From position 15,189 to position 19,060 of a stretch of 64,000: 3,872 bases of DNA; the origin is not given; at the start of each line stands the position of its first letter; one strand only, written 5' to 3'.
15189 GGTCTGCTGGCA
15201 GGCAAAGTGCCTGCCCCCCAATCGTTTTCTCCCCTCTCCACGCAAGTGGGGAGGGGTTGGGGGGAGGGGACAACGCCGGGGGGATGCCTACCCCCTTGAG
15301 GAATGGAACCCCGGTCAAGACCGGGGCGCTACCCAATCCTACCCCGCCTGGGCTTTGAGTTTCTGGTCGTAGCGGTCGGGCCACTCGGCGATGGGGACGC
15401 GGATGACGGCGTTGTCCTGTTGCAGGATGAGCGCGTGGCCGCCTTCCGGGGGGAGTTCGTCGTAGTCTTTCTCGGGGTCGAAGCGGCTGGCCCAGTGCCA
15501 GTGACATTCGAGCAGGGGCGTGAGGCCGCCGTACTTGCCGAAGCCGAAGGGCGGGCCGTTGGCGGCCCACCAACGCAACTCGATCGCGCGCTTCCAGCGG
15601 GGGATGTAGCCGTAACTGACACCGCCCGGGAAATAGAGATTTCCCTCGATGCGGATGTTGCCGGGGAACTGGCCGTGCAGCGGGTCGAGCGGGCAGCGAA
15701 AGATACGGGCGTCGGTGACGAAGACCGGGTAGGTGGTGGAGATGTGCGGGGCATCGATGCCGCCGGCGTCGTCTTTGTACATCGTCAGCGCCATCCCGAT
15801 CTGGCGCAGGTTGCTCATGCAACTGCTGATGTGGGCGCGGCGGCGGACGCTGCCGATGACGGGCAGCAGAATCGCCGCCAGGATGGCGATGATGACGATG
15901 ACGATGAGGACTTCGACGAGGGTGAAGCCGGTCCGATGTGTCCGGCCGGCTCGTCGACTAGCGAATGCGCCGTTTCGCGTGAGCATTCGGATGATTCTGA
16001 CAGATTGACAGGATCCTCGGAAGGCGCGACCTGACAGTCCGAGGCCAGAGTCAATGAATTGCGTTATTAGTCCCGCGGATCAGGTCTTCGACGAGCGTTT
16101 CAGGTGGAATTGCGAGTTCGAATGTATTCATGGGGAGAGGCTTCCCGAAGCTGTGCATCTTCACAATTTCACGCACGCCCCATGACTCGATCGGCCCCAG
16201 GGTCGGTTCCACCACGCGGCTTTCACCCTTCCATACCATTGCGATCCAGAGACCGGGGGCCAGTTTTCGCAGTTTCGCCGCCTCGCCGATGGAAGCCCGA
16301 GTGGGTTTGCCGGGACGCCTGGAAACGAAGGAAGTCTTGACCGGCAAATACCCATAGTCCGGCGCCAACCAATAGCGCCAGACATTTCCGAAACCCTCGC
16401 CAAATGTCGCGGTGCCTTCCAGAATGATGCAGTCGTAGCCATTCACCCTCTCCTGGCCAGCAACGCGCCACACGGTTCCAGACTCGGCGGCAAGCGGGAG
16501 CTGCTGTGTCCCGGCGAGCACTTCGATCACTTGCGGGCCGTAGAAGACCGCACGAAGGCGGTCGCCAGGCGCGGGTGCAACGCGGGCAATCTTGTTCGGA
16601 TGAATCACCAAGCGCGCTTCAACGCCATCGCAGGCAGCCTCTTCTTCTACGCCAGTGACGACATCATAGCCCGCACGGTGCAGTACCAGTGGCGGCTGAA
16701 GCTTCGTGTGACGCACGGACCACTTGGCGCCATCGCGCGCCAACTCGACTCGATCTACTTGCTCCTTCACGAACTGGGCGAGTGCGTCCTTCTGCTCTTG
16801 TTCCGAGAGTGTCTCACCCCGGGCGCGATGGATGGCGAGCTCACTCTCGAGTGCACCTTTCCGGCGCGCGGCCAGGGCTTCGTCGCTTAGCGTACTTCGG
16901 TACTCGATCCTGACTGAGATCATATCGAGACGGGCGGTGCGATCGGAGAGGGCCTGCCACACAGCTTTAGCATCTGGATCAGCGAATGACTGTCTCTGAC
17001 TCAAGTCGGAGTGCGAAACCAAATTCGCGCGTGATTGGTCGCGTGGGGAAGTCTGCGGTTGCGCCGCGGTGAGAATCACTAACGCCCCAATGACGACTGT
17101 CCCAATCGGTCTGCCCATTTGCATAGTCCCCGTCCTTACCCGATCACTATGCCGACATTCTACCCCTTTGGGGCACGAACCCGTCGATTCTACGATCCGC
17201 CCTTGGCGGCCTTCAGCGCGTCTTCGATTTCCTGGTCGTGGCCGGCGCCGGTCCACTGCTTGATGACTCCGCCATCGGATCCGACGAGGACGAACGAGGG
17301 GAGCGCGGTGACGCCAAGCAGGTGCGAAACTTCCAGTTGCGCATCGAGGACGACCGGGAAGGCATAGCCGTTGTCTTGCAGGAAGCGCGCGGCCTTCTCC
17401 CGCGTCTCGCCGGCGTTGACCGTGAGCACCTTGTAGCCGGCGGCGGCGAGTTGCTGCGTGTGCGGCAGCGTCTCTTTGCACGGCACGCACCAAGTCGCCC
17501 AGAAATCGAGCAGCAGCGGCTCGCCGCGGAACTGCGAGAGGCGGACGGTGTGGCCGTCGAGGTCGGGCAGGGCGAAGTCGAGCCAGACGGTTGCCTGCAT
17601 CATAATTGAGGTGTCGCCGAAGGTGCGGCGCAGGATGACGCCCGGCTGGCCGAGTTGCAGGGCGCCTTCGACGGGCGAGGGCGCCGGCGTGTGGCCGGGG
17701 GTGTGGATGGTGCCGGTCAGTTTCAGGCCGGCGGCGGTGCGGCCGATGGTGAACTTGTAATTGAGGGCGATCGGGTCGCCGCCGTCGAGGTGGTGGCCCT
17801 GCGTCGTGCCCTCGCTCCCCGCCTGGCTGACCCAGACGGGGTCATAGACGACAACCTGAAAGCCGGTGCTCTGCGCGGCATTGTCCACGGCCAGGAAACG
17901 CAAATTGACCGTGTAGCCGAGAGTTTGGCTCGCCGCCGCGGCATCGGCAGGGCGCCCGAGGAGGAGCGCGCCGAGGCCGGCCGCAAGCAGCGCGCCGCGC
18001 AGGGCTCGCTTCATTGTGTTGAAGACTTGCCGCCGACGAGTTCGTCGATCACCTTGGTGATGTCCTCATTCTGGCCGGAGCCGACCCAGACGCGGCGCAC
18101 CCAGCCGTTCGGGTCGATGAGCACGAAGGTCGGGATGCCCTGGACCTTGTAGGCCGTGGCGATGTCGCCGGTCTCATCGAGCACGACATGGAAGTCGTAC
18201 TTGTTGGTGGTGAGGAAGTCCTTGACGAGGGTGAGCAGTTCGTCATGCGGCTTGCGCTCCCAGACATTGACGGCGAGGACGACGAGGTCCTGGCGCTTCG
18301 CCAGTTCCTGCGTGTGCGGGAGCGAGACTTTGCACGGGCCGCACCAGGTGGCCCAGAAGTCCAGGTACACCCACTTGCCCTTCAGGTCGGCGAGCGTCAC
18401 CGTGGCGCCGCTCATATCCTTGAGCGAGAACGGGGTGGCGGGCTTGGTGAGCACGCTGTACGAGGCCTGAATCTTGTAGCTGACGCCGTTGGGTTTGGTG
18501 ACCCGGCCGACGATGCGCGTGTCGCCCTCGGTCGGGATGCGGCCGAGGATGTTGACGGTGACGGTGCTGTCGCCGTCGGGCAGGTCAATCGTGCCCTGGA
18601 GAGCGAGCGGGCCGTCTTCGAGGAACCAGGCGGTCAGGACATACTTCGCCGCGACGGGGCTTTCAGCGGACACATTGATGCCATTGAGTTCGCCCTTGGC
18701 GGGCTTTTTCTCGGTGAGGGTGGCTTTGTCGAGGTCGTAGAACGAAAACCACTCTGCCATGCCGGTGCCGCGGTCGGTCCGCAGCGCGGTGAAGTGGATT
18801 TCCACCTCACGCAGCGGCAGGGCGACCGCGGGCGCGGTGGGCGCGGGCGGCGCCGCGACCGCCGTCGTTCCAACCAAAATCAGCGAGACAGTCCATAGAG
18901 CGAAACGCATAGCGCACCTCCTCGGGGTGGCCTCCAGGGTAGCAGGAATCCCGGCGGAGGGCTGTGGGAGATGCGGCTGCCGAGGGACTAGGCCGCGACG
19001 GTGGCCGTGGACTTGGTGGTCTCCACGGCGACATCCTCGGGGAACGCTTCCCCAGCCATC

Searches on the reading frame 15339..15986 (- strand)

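Call 61: search_protein_families(library=pfam, proteins=[window:15339-15986:-], max_evalue=0.0001)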
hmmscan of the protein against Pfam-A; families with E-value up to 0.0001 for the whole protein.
window:15339-15986:- (215 aa): 1 family
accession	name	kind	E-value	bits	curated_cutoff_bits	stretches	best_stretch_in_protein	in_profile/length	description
PF07963.17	N_methyl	-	2.7e-08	33.5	21.2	1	17-41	3-27/27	Prokaryotic N-terminal methylation motif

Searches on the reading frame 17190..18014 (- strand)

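Call 61: search_protein_families(library=pfam, proteins=[window:17190-18014:-], max_evalue=0.0001)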
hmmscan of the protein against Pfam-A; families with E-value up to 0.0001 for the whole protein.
window:17190-18014:- (274 aa): 5 families
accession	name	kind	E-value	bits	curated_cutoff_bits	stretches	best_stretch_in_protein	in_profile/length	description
PF08534.16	Redoxin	-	1.9e-19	70.3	26.6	1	146-263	8-144/148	Redoxin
PF00578.27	AhpC-TSA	-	5.9e-19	68.7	26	1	146-250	7-121/124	AhpC/TSA family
PF13905.12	Thioredoxin_8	-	1.4e-10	41.8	27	1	164-249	1-93/94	Thioredoxin-like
PF00085.26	Thioredoxin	-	5.5e-09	36.4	23.5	1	165-209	19-66/103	Thioredoxin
PF13098.12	Thioredoxin_2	-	3.4e-06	27.8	27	1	164-267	5-104/104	Thioredoxin-like domain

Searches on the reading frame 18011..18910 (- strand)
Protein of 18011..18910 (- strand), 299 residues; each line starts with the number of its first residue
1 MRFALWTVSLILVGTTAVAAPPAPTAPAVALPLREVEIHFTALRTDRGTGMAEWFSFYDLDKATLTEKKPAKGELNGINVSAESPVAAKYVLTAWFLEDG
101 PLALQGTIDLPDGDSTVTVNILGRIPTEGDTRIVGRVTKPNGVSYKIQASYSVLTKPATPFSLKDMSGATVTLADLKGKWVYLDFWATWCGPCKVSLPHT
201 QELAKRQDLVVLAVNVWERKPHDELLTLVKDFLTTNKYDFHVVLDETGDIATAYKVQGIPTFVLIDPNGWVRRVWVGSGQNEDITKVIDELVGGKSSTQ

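Call 61: search_protein_families(library=pfam, proteins=[window:18011-18910:-], max_evalue=0.0001)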
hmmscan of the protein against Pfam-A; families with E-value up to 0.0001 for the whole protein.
window:18011-18910:- (299 aa): 5 families
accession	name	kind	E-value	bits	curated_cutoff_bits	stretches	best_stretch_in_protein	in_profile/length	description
PF00578.27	AhpC-TSA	-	4.3e-21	75.6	26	1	156-273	3-123/124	AhpC/TSA family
PF08534.16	Redoxin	-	7.2e-19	68.5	26.6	1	157-280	5-137/148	Redoxin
PF00085.26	Thioredoxin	-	1.5e-12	47.9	23.5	1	179-219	19-61/103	Thioredoxin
PF13905.12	Thioredoxin_8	-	2.7e-10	40.9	27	1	178-269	1-92/94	Thioredoxin-like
PF13098.12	Thioredoxin_2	-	1.8e-08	35.1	27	1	176-287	3-103/104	Thioredoxin-like domain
